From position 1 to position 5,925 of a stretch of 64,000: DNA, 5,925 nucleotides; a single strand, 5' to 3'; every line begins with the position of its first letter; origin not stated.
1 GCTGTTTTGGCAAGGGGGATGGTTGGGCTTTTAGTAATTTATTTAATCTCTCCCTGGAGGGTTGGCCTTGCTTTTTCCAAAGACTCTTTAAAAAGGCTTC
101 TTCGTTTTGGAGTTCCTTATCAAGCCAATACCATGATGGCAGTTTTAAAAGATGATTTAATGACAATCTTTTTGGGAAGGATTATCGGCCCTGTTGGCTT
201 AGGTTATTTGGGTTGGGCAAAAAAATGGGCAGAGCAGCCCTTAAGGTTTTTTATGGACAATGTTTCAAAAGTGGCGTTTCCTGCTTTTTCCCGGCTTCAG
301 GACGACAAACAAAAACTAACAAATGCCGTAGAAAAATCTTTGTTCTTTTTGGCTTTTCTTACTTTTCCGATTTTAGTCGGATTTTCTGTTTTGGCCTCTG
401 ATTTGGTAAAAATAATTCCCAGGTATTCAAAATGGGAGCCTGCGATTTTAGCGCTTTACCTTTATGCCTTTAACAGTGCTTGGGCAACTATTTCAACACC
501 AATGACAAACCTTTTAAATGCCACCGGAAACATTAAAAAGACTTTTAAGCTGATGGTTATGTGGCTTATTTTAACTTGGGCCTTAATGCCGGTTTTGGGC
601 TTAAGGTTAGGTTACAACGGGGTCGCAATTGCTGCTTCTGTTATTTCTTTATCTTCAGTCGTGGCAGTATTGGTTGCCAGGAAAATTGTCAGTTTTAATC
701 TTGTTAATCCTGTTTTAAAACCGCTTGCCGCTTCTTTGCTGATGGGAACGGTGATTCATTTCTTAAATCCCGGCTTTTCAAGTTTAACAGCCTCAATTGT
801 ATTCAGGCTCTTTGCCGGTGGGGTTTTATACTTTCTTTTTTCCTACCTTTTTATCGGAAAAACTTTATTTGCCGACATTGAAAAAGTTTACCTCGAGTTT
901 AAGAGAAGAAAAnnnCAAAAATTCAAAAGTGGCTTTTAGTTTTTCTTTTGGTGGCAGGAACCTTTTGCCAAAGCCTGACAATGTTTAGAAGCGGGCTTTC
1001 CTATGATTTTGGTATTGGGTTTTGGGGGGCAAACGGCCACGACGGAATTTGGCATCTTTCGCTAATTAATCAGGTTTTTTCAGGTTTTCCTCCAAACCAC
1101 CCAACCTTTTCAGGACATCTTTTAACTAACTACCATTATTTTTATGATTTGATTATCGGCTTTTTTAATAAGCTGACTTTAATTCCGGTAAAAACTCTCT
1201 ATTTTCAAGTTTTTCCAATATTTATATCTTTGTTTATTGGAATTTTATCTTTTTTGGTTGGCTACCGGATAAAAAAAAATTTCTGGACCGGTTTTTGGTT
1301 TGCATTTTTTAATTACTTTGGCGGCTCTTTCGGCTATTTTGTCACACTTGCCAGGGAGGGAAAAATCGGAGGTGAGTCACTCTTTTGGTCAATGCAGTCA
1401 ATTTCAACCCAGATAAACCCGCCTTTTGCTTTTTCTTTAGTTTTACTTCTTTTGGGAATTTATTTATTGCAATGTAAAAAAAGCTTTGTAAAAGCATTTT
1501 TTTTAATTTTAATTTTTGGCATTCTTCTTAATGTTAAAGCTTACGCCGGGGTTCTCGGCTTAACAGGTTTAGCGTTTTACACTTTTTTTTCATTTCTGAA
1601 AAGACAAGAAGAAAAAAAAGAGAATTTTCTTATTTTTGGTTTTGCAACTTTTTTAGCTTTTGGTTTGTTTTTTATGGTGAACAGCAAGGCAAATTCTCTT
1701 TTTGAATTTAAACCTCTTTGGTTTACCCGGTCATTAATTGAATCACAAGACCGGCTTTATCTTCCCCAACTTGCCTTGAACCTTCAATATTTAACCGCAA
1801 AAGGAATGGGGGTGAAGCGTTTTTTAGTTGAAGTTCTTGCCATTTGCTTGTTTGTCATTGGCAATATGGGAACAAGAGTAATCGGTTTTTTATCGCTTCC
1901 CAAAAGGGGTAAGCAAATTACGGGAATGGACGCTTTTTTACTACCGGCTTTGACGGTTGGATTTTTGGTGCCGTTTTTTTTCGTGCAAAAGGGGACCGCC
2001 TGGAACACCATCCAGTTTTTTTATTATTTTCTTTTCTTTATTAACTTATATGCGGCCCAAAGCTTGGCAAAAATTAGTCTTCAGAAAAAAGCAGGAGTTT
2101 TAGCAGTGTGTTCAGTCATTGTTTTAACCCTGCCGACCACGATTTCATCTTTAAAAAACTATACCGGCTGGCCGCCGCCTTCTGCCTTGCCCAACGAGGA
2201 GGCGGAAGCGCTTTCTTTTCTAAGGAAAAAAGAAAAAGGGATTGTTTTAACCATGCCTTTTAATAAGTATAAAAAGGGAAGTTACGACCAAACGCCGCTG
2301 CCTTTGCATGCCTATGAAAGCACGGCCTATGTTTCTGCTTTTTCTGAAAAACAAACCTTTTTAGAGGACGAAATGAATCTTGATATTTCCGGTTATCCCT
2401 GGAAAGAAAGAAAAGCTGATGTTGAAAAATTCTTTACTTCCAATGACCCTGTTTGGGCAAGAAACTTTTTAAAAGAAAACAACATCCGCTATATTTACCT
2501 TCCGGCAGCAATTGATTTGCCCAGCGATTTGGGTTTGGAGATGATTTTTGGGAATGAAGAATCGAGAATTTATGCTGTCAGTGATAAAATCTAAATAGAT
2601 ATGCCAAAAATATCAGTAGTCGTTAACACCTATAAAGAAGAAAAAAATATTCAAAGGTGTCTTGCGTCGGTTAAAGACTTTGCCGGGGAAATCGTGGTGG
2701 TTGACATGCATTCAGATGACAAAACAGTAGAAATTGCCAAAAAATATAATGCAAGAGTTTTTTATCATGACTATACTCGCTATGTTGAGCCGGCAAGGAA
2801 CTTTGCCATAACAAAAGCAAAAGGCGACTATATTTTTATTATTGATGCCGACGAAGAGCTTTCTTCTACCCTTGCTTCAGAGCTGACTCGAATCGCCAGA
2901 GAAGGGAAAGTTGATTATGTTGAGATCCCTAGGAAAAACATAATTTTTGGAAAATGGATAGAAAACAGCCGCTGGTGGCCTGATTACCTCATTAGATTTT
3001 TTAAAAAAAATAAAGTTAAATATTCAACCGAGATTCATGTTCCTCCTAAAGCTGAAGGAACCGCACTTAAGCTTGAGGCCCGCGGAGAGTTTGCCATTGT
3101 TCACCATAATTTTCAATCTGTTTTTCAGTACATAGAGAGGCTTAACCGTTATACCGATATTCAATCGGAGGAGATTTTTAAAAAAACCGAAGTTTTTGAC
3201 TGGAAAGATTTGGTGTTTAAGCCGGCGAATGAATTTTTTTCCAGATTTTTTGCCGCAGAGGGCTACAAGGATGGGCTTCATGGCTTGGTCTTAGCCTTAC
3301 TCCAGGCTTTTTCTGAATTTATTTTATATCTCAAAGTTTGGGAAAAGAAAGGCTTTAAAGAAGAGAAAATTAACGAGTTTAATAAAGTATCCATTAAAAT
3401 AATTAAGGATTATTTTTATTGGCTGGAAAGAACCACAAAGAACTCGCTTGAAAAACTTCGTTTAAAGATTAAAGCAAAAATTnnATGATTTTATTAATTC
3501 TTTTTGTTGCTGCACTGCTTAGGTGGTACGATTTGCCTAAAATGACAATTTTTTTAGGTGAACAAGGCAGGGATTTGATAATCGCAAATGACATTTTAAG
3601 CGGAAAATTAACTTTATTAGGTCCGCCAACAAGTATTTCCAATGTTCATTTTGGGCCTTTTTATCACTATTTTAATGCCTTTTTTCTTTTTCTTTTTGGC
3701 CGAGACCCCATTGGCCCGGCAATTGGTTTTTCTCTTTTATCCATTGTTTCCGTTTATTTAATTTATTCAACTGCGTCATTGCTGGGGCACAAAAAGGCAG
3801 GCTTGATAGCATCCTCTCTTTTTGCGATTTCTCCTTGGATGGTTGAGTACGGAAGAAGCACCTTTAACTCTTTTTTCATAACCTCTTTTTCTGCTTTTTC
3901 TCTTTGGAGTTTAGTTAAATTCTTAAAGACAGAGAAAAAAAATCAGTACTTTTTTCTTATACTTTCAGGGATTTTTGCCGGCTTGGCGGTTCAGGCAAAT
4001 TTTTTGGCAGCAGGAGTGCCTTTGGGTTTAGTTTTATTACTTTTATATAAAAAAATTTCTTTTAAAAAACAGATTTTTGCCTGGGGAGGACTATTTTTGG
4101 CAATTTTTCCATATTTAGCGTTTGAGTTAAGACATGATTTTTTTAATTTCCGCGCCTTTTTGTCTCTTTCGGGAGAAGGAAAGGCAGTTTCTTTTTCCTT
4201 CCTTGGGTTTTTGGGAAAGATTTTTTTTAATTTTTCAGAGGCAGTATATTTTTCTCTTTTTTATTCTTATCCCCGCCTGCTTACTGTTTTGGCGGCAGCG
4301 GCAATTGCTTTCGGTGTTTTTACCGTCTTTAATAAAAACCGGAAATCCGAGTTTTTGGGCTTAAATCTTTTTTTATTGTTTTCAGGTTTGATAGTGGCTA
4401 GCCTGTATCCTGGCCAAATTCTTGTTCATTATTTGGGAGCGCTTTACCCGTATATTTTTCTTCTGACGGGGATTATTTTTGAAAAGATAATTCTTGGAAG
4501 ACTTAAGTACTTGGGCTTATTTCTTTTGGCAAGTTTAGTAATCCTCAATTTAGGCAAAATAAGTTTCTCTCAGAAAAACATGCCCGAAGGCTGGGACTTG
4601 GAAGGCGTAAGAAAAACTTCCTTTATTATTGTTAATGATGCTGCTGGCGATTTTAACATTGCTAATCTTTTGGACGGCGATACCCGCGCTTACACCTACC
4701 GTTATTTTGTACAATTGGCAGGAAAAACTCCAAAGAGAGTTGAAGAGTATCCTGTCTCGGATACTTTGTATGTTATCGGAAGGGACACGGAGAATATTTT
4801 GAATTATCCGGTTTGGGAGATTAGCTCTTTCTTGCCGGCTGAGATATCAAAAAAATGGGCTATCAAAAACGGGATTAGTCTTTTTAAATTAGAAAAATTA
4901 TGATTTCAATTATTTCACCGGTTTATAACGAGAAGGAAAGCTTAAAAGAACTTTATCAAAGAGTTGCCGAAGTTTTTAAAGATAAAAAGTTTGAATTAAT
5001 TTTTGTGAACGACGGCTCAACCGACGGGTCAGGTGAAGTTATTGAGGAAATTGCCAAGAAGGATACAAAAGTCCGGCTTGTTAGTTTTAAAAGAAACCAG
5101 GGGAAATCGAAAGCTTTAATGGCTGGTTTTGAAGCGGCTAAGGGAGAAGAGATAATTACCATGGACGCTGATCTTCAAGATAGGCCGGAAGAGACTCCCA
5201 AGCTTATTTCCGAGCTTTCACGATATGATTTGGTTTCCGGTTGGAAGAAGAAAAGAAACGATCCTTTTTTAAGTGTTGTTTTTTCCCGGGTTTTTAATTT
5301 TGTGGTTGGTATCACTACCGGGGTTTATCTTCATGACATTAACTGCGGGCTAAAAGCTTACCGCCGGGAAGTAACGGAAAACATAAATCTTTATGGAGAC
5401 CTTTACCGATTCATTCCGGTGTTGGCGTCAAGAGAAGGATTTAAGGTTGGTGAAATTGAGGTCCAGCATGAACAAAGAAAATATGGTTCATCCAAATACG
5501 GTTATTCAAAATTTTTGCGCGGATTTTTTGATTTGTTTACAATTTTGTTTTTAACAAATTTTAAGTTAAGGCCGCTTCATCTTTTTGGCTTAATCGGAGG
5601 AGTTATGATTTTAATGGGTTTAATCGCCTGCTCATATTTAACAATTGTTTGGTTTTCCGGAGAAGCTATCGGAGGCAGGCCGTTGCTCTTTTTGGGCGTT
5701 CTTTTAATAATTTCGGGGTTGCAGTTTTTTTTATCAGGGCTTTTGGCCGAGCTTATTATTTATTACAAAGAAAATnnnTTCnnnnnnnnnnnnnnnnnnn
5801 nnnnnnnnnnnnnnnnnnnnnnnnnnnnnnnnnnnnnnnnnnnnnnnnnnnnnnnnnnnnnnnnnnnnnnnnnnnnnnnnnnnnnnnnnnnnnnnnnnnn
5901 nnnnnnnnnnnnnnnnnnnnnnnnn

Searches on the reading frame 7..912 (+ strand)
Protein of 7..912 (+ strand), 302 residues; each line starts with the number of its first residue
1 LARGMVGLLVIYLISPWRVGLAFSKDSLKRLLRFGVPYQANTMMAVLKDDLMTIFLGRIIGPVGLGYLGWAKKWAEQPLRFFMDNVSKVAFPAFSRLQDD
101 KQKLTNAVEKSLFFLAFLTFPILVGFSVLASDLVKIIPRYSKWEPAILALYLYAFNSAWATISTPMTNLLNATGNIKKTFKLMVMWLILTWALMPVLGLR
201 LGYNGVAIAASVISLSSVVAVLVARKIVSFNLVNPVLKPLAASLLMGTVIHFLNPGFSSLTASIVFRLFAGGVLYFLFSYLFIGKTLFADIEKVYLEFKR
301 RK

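Call 54: search_protein_families(library=pfam, proteins=[window:7-912:+], max_evalue=0.001)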
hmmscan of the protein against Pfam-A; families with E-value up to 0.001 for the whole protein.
window:7-912:+ (302 aa): 2 families
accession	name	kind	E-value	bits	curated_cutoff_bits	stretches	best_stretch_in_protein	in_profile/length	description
PF13440.11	Polysacc_synt_3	-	7.4e-29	101.3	23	1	4-146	150-291/293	Polysaccharide biosynthesis protein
PF01943.22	Polysacc_synt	-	1.6e-07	31.5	28.2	1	5-98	178-274/274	Polysaccharide biosynthesis protein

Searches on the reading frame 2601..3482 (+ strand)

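Call 54: search_protein_families(library=pfam, proteins=[window:2601-3482:+], max_evalue=0.001)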
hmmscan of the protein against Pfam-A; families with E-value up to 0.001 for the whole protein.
window:2601-3482:+ (294 aa): 4 families
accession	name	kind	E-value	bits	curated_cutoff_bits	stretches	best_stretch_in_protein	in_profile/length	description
PF00535.33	Glycos_transf_2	-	4.3e-23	82.5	23.3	1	5-140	1-146/168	Glycosyl transferase family 2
PF13704.12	Glyco_tranf_2_4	-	1.5e-05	25.8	27.5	1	13-86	3-83/98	Glycosyl transferase family 2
PF10111.15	Glyco_tranf_2_2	-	3.9e-05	23.7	27.3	1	5-95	1-102/276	Glycosyltransferase like family 2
PF13641.12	Glyco_tranf_2_3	-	0.00068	20.2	27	1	2-108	1-120/230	Glycosyltransferase like family 2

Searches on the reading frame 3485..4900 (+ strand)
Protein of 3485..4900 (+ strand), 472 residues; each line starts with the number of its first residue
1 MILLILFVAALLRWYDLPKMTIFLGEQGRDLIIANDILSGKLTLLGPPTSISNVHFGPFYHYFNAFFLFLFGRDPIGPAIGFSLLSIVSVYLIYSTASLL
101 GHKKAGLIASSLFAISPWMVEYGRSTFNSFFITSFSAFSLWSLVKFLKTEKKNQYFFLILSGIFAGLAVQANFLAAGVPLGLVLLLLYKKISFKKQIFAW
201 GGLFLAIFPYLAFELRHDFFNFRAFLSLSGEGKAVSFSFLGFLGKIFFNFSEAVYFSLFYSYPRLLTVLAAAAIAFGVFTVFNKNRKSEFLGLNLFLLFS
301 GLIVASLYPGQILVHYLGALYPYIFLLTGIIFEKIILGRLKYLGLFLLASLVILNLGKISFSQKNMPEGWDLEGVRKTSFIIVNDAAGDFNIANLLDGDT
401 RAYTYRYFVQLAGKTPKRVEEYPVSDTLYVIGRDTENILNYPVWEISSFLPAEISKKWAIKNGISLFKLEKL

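Call 54: search_protein_families(library=pfam, proteins=[window:3485-4900:+], max_evalue=0.001)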
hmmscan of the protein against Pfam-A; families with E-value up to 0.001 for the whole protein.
window:3485-4900:+ (472 aa): 1 family
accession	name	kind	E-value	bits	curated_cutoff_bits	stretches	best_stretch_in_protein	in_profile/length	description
PF13231.12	PMT_2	-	1.2e-13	52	26.1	1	58-208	4-152/160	Dolichyl-phosphate-mannose-protein mannosyltransferase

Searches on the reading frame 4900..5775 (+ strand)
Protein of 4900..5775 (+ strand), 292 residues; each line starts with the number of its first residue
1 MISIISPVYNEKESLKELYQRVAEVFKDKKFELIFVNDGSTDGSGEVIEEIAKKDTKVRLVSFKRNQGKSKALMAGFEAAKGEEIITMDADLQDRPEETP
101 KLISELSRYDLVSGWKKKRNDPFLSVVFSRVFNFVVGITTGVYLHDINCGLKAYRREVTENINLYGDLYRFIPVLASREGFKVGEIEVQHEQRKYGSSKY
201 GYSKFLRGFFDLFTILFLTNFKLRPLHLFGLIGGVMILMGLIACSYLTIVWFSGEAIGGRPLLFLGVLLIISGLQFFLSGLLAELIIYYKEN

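Call 54: search_protein_families(library=pfam, proteins=[window:4900-5775:+], max_evalue=0.001)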
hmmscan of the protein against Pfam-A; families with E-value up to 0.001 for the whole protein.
window:4900-5775:+ (292 aa): 2 families
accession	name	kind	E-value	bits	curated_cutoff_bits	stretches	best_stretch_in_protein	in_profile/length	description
PF00535.33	Glycos_transf_2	-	1e-32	113.9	23.3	1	3-161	1-166/168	Glycosyl transferase family 2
PF10111.15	Glyco_tranf_2_2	-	1.2e-07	31.9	27.3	1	3-92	1-92/276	Glycosyltransferase like family 2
